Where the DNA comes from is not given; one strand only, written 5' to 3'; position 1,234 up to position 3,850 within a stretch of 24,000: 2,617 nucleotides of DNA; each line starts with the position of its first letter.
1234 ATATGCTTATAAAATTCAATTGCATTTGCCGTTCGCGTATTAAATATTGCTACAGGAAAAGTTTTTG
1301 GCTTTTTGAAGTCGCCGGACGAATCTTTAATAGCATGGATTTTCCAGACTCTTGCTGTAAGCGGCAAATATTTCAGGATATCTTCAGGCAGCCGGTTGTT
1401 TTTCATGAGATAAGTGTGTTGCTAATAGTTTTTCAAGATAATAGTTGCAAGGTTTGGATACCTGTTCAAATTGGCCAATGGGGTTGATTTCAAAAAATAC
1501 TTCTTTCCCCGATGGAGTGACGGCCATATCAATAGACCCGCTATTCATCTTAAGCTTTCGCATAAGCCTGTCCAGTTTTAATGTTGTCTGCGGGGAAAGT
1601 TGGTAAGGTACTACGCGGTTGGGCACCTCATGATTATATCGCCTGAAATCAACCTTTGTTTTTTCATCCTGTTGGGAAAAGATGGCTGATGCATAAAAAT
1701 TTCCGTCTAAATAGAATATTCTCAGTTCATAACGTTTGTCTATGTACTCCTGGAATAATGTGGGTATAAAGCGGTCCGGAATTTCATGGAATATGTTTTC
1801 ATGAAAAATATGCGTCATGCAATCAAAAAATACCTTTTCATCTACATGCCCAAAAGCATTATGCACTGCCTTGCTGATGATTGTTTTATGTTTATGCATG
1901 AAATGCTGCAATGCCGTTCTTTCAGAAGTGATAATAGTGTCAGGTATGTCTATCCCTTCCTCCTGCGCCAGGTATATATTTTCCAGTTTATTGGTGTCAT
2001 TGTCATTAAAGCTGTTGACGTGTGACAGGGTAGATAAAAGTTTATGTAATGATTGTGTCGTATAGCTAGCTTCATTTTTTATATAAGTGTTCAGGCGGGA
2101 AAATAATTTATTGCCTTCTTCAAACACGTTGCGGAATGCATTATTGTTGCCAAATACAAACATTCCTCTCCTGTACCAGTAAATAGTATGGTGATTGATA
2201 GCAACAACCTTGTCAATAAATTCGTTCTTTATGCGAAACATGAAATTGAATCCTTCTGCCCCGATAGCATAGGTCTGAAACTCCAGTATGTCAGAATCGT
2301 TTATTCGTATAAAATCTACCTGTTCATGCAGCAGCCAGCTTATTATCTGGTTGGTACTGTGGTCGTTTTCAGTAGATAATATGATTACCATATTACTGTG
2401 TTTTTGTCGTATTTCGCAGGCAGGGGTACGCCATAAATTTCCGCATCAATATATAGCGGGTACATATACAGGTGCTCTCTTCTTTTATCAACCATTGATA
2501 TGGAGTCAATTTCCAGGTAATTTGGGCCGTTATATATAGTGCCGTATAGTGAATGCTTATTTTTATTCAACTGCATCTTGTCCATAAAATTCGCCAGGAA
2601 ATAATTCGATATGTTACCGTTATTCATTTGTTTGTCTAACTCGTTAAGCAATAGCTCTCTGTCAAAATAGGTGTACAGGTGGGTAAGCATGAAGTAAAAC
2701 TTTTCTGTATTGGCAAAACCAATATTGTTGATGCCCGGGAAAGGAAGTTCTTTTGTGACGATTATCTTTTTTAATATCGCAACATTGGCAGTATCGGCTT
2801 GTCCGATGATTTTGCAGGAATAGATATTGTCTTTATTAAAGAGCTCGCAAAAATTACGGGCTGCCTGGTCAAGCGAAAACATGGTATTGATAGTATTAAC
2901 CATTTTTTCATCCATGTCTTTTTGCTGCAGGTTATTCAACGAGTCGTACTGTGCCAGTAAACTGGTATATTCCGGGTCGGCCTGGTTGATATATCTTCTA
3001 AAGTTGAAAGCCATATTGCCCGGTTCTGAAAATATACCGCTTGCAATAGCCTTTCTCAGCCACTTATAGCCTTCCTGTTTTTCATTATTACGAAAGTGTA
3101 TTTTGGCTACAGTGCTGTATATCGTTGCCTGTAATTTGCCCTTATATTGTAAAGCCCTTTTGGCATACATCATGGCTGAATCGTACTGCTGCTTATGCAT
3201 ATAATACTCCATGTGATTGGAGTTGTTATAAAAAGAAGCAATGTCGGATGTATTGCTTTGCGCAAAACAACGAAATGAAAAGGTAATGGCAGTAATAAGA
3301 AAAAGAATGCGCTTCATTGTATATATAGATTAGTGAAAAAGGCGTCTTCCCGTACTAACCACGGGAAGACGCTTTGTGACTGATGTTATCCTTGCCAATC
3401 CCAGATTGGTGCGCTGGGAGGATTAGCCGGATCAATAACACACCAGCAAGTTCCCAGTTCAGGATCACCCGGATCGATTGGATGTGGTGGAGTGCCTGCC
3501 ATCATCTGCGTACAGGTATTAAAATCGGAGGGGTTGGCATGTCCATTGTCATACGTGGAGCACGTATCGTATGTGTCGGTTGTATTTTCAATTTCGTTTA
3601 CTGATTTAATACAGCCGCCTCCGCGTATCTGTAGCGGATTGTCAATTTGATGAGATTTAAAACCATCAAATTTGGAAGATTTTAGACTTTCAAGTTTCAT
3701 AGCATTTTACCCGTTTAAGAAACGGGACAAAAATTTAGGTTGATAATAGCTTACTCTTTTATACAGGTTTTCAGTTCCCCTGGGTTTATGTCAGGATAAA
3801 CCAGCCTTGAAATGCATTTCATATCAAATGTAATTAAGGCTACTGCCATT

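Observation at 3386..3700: Unusually long, strongly acidic precursor core with recurrent Thr-Cys motifs and a Pro/Trp-rich tail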

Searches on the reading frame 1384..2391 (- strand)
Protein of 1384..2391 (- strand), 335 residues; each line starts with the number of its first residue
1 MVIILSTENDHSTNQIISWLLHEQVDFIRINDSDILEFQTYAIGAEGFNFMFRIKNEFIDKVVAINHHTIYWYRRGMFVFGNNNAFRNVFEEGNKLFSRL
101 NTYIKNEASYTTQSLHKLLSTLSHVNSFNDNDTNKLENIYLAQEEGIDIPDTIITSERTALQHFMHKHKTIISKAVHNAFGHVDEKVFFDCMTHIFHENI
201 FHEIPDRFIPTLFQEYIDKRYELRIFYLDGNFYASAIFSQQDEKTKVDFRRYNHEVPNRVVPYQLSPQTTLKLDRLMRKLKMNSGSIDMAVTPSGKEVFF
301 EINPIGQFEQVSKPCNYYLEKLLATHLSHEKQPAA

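Call 6: search_protein_families(library=ncbifam, proteins=[window:1384-2391:-], max_evalue=0.01)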
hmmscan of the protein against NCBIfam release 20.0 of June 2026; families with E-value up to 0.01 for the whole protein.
window:1384-2391:- (335 aa): 6 families
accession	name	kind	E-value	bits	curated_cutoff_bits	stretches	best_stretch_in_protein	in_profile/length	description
TIGR04192.1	GRASP_w_spasm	equivalog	3.5e-81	273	230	1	2-327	1-318/318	grasp-with-spasm system ATP-grasp peptide maturase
TIGR04185.1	ATPgraspMvdC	equivalog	9e-35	120.3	425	1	103-327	90-316/318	MvdC family ATP-grasp ribosomal peptide maturase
TIGR04187.1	GRASP_SAV_5884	subfamily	3.1e-31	108.8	350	1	2-324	2-308/312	ATP-grasp ribosomal peptide maturase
TIGR04184.1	ATPgraspMvdD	equivalog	1.9e-30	106.2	475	1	107-313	95-304/321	MvdD family ATP-grasp ribosomal peptide maturase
TIGR00768.1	rimK_fam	subfamily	4.4e-07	29.6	143.4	1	130-319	83-268/276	RimK family alpha-L-glutamate ligase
NF040720.1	MptN_Meth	equivalog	0.00025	20.2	350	1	108-236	72-203/291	tetrahydromethanopterin:alpha-L-glutamate ligase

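Call 7: search_protein_families(library=pfam, proteins=[window:1384-2391:-], max_evalue=0.01)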
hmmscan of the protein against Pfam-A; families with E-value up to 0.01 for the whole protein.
window:1384-2391:- (335 aa): 2 families
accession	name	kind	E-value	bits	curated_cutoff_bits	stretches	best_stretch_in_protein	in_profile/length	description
PF02955.21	GSH-S_ATP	-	0.0015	18.4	23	1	149-237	12-100/175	Prokaryotic glutathione synthetase, ATP-grasp domain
PF08443.16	RimK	-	0.0023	18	21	1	134-315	3-176/188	RimK-like ATP-grasp domain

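Call 14: find_related_loci(query=window:1384-2391:-, collection=genome_contigs, flank=6000)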
Query window:1384-2391:- (335 aa) in genome_contigs; peptide patterns used: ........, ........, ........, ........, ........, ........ (x = any residue, [..] = any of these).
52 stretches matched a pattern, but none encodes a relative of the query by tblastn (E <= 1e-3).

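Call 15: find_homologous_proteins(query=window:1384-2391:-, max_evalue=1e-10)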
Query window:1384-2391:- (335 aa): 1717 proteins with E <= 1e-10 among 2041 candidates; the best 120 are listed.
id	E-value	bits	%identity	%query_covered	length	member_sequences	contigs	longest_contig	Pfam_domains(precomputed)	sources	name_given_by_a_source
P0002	7.1e-223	757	99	100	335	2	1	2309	-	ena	-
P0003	1.5e-82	296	45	99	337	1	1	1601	PF08443.17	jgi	jgi:ATP-GRASP peptide maturase of grasp-with-spasm system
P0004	1.9e-82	295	46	98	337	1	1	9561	PF08443.17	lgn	-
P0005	6.9e-72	261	44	98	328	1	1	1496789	-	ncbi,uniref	ncbi:grasp-with-spasm system ATP-grasp peptide maturase [Flavobacterium sp. CAU 1735]|uniref:grasp-w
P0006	7.2e-72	261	43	98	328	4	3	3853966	-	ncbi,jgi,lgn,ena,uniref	ncbi:grasp-with-spasm system ATP-grasp peptide maturase [Flavobacterium sp. WV_118_3]|jgi:hypothetic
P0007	8.7e-72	260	41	98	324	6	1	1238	-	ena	-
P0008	1.9e-71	259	43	99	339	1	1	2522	PF26878.1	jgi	jgi:ATP-GRASP peptide maturase of grasp-with-spasm system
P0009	4.5e-71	258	43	98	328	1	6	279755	-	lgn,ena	-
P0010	1.9e-70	256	42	98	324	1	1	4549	-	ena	-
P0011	7.0e-70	254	43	98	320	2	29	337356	-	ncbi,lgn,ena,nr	ncbi:MAG: grasp-with-spasm system ATP-grasp peptide maturase [Bacteroidia bacterium]|nr:grasp-with-s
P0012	1.7e-69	253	42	99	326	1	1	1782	-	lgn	-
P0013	1.1e-68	250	41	98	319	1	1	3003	-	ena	-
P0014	1.7e-68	249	42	100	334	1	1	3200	-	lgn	-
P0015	2.2e-68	249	41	97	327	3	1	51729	-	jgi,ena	-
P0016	2.5e-68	249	41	98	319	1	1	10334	-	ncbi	-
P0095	2.8e-63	232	38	99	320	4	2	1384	-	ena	-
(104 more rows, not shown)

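Call 17: find_encoding_contigs(protein=P0004, flank=6000, max_places=3)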
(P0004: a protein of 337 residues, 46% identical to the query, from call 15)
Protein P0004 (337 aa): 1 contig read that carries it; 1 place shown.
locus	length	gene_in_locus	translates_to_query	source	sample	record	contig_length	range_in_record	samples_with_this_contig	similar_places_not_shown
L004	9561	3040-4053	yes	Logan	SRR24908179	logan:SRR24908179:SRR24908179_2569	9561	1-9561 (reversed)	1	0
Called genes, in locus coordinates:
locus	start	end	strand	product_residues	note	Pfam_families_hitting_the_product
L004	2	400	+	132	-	?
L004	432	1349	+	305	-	PF20329:DUF6624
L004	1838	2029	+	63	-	-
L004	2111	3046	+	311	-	-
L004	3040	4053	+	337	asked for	PF08443:RimK (weak)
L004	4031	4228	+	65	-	-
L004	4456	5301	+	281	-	-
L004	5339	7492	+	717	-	PF03412:Peptidase_C39, PF00664:ABC_membrane, PF00005:ABC_tran, PF02463:SMC_N (weak), PF09818:ABC_ATPase (faint)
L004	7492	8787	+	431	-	-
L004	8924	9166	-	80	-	PF02823:ATP-synt_DE_N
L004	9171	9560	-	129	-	?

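Call 19: find_related_loci(query=A1, collection=genome_contigs, flank=6000)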
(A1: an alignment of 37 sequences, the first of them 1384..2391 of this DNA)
Query A1 (335 aa) in genome_contigs; peptide patterns used: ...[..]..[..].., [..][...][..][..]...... (x = any residue, [..] = any of these).
600 stretches matched a pattern (row limit reached: there are more); 554 encode a relative of the query (tblastn E <= 1e-3); the best 80 are kept; 80 distinct loci.
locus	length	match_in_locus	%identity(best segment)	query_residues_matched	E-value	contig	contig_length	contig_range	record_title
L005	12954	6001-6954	44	1-328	3e-79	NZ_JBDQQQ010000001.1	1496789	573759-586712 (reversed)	Flavobacterium sp. CAU 1735 contig1, whole genome shotgun sequence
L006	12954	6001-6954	42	1-328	4e-77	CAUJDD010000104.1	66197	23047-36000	MAG: Bacteroidota bacterium isolate KLAP122 genome assembly, contig: KLAP122_412499, whole genome shotgun sequence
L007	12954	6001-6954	42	1-328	4e-77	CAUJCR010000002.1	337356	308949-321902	MAG: Bacteroidota bacterium isolate KLAP24 genome assembly, contig: KLAP24_733476, whole genome shotgun sequence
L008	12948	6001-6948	41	1-324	2e-73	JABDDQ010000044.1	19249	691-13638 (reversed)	MAG: Bacteroidetes bacterium isolate BWMinControl_Nextera43_MAG4 3300020879.a:Ga0207019_1103, whole genome shotgun seque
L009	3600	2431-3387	42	1-329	1e-73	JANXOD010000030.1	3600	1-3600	MAG: Sphingobacteriales bacterium isolate 341R_concoct_81_sub 341R_k141_715324, whole genome shotgun sequence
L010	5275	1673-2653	39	1-326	4e-73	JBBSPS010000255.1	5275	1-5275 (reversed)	MAG: Bacteroidia bacterium isolate LS6_sbin.61 LS6_sbin.61_K_1090826_L_5275_cov_9.0446, whole genome shotgun sequence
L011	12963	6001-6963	41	1-332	6e-72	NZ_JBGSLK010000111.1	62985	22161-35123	MAG: Haliscomenobacter sp. isolate JTS-AC203 k141_3710171, whole genome shotgun sequence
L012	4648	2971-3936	38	1-327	4e-71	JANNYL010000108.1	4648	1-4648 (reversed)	MAG: Flavobacteriales bacterium isolate VAR_34_concoct_196_sub VAR_34_k141_2607306, whole genome shotgun sequence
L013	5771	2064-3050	37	1-326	5e-70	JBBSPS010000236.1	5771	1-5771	MAG: Bacteroidia bacterium isolate LS6_sbin.61 LS6_sbin.61_K_421713_L_5771_cov_14.6206, whole genome shotgun sequence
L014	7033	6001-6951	39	1-324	7e-70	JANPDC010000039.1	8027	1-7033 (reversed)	MAG: Bacteroidota bacterium isolate VAR_78_metabat_422 VAR_78_k141_27386, whole genome shotgun sequence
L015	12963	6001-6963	40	1-329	8e-70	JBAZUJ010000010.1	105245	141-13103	MAG: Chitinophagaceae bacterium isolate SO_2017_GW1_225 NODE_1297_length_105245_cov_9.785860_OW334_2017, whole genome sh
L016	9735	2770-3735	39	2-329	7e-69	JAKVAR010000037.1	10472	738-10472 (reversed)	MAG: Crocinitomicaceae bacterium isolate ALOHA_ZT_7 ZT-Crocinitomicaceae-2_37, whole genome shotgun sequence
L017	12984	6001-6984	37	1-331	4e-69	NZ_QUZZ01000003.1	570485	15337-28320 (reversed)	Taibaiella helva strain F-4 NODE_3_length_570485_cov_87.066305, whole genome shotgun sequence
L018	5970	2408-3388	37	1-331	4e-69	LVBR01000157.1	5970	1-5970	MAG: Acholeplasmatales bacterium Tener_01 Tener_01_contig_35747, whole genome shotgun sequence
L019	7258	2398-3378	37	1-331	5e-69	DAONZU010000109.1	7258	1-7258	MAG TPA_asm: Bacteroidales bacterium isolate AMR_MDS_4088 NODE_12273_length_7258_cov_13.361655, whole genome shotgun seq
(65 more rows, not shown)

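Call 60: search_protein_families(library=pfam, proteins=[L004:2111-3046:+, L004:432-1349:+], max_evalue=1)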
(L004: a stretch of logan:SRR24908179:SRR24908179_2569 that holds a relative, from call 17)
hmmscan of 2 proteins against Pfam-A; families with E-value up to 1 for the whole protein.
L004:2111-3046:+ (311 aa): 1 family
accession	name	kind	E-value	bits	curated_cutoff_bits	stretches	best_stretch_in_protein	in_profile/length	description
PF20361.3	DUF6656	-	0.085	12.8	27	1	88-148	73-129/182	Family of unknown function (DUF6656)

L004:432-1349:+ (305 aa): 3 families
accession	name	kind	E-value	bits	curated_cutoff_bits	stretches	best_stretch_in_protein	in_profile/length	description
PF20329.3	DUF6624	-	5.4e-25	88.3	27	1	167-304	32-170/173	Family of unknown function (DUF6624)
PF09330.16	Lact-deh-memb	-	0.092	12.6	25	0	40-145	122-222/290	D-lactate dehydrogenase, membrane binding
PF00515.34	TPR_1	-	0.1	12.9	27.8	1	33-57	8-32/34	Tetratricopeptide repeat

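Call 64: list_cluster_members(proteins=[P0001, window:1384-2391:-, window:99-1205:-, window:2385-3317:-, window:1212-1406:-])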
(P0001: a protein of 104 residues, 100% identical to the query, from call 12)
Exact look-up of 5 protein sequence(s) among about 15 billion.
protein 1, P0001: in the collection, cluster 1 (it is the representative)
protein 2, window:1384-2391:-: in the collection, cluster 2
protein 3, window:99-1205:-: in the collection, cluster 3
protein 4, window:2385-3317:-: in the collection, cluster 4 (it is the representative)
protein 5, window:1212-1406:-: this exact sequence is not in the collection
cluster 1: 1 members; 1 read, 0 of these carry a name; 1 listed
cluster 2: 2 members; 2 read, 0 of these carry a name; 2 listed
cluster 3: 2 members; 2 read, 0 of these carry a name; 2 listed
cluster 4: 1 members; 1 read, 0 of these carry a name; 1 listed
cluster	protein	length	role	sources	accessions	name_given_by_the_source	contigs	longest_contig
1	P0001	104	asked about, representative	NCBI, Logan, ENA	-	-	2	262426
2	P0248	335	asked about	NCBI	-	-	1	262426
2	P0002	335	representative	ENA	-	-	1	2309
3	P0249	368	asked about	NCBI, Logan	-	-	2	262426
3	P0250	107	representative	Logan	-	-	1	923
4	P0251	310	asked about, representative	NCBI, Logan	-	-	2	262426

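Call 72: search_solved_structures(query=A1, max_evalue=0.001)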
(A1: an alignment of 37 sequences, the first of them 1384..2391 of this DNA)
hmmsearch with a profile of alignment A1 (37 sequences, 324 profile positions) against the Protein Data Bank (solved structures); distinct sequences matched with E-value up to 0.001: 5.
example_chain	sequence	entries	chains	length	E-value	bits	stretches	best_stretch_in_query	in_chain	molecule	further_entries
5ig9_A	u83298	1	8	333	3.2e-46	161.2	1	2-321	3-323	ATP grasp ligase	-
7m4s_A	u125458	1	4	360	9.7e-44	153.1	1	2-321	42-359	AMdnB protein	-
7mgv_A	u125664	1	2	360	1.6e-41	145.8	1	2-321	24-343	CdnC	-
5ig8_A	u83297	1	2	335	1.1e-35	126.6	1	2-319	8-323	ATP grasp ligase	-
9bou_A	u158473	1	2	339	1e-15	61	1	127-320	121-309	MvdD-like pre-ATP grasp domain-containing protein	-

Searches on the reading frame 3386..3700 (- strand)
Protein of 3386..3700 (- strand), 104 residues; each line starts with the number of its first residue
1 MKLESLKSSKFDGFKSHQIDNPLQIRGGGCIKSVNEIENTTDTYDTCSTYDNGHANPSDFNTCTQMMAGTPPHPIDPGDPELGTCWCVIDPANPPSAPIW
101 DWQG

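Call 6: search_protein_families(library=ncbifam, proteins=[window:3386-3700:-], max_evalue=0.01)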
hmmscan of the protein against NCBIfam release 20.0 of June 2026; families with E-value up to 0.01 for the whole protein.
window:3386-3700:- (104 aa): 0 families

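Call 7: search_protein_families(library=pfam, proteins=[window:3386-3700:-], max_evalue=0.01)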
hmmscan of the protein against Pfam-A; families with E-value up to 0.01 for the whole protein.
window:3386-3700:- (104 aa): 0 families

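Call 9: search_protein_families(library=ncbifam, proteins=[window:3386-3700:-], max_evalue=10)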
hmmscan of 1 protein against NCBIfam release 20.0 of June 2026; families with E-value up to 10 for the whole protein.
window:3386-3700:- (104 aa): 0 families

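Call 12: find_homologous_proteins(query=window:3386-3700:-, max_evalue=0.01)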
Query window:3386-3700:- (104 aa): 1 proteins with E <= 0.01 among 1 candidates.
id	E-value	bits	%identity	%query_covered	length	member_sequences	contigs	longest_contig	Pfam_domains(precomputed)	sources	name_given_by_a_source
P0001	3.7e-69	248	100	100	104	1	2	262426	-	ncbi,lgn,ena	-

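Call 13: find_encoding_contigs(protein=P0001, flank=10000, max_places=4)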
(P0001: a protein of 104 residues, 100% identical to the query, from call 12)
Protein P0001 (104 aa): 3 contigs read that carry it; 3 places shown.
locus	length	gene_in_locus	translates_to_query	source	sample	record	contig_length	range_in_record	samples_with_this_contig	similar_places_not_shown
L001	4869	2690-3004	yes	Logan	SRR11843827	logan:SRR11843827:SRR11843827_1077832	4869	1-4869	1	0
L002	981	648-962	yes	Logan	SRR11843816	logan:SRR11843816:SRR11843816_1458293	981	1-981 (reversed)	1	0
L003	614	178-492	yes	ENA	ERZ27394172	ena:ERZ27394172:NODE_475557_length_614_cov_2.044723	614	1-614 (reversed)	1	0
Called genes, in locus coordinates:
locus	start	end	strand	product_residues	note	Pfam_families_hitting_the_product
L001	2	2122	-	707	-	?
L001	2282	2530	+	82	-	PF08279:HTH_11 (weak)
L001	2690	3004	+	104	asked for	-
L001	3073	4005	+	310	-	-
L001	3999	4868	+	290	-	?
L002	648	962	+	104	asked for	-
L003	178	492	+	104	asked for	-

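Call 40: search_protein_representatives(protein=window:3386-3700:-)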
Query: 104 residues. Proteins with E-value up to 0.001 (for the whole library): 7; up to 1e-10: 1; up to 1e-30: 1. The best 7 are listed.
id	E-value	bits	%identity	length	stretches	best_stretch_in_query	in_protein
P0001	1.2e-69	248.2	100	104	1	1-104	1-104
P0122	5.2e-09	52.6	35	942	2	14-37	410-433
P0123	1.0e-05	42.0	44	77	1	1-72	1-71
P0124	1.9e-05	41.1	51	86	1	2-65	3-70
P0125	4.7e-05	39.8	30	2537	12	18-70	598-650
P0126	1.0e-04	38.7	42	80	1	1-64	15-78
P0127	5.0e-04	36.5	34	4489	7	47-92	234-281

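Call 42: find_encoding_contigs(protein=P0123, flank=6000, max_places=3)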
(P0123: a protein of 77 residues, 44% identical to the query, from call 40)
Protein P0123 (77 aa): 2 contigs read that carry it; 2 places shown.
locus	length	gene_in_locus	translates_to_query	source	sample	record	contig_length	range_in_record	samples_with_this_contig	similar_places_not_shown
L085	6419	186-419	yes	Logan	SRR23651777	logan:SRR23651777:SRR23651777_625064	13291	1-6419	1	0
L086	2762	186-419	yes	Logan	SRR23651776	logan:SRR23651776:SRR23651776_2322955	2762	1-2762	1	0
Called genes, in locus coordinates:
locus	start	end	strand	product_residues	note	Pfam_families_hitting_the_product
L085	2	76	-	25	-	?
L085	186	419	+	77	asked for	-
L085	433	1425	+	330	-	-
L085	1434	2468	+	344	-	-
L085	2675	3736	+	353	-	PF13186:SPASM (weak)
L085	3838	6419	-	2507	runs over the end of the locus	PF14349:SprA_N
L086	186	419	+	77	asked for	-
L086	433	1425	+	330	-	-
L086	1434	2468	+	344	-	-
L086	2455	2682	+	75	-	-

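Call 43: find_encoding_contigs(protein=P0124, flank=6000, max_places=3)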
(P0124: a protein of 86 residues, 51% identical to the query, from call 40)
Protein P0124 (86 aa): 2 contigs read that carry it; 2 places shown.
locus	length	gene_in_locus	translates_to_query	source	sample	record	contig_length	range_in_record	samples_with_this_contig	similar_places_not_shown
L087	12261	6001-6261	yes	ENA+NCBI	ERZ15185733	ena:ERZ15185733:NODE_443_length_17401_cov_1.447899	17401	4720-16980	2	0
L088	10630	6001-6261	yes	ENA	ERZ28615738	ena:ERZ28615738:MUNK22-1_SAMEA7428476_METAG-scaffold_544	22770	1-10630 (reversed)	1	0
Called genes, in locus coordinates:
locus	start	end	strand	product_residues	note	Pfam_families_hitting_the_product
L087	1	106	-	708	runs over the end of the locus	PF00675:Peptidase_M16 (weak), PF05193:Peptidase_M16_C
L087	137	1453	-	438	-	PF00675:Peptidase_M16, PF05193:Peptidase_M16_C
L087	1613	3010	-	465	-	PF00266:Aminotran_5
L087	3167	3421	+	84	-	-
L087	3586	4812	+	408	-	PF00180:Iso_dh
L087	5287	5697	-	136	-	PF12844:HTH_19, PF01381:HTH_3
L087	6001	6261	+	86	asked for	-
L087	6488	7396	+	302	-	-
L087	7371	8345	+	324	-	-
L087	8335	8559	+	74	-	-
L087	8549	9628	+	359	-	PF13186:SPASM (weak)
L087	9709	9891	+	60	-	PF03412:Peptidase_C39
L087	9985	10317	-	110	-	PF01381:HTH_3, PF12844:HTH_19, PF13443:HTH_26 (weak), PF13560:HTH_31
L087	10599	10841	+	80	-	-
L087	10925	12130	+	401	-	-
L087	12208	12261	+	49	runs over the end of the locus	-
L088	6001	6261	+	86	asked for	-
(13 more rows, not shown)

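Call 44: find_encoding_contigs(protein=P0126, flank=6000, max_places=3)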
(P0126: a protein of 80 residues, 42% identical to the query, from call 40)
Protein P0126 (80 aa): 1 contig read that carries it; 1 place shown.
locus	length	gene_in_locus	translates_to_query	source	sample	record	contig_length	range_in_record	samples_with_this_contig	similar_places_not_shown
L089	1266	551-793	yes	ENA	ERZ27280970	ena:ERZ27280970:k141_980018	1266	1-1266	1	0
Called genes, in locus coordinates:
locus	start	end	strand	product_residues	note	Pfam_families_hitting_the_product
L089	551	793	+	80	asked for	-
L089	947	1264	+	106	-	?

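Call 60: search_protein_families(library=pfam, proteins=[L085:433-1425:+, L087:6488-7396:+], max_evalue=1)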
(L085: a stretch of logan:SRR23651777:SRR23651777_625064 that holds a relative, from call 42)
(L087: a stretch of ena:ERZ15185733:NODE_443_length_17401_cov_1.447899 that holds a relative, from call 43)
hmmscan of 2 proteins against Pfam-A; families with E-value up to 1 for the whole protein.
L085:433-1425:+ (330 aa): 1 family
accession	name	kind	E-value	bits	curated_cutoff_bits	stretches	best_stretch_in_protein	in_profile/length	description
PF20329.3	DUF6624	-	0.0069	16.3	27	1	270-312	117-158/173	Family of unknown function (DUF6624)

L087:6488-7396:+ (302 aa): 1 family
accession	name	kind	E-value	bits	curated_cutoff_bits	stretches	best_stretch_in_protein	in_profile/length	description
PF14890.11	Intein_splicing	-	0.063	13.5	35.8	1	157-277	92-139/155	Intein splicing domain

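Call 74: find_related_loci(query=A2, collection=metagenome_contigs, flank=4000)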
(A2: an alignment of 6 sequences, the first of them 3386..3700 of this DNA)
Query A2 (104 aa) in metagenome_contigs; peptide patterns used: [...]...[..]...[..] (x = any residue, [..] = any of these).
180 stretches matched a pattern; 5 encode a relative of the query (tblastn E <= 1e-3); 5 distinct loci.
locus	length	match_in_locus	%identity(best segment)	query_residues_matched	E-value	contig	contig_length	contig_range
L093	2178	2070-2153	64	1-28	1e-8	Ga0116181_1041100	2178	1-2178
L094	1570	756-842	62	1-29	1e-8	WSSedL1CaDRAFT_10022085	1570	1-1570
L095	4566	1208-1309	53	1-34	1e-8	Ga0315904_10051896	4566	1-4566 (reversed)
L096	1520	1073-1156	61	1-28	2e-8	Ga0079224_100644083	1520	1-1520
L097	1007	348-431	61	1-28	7e-8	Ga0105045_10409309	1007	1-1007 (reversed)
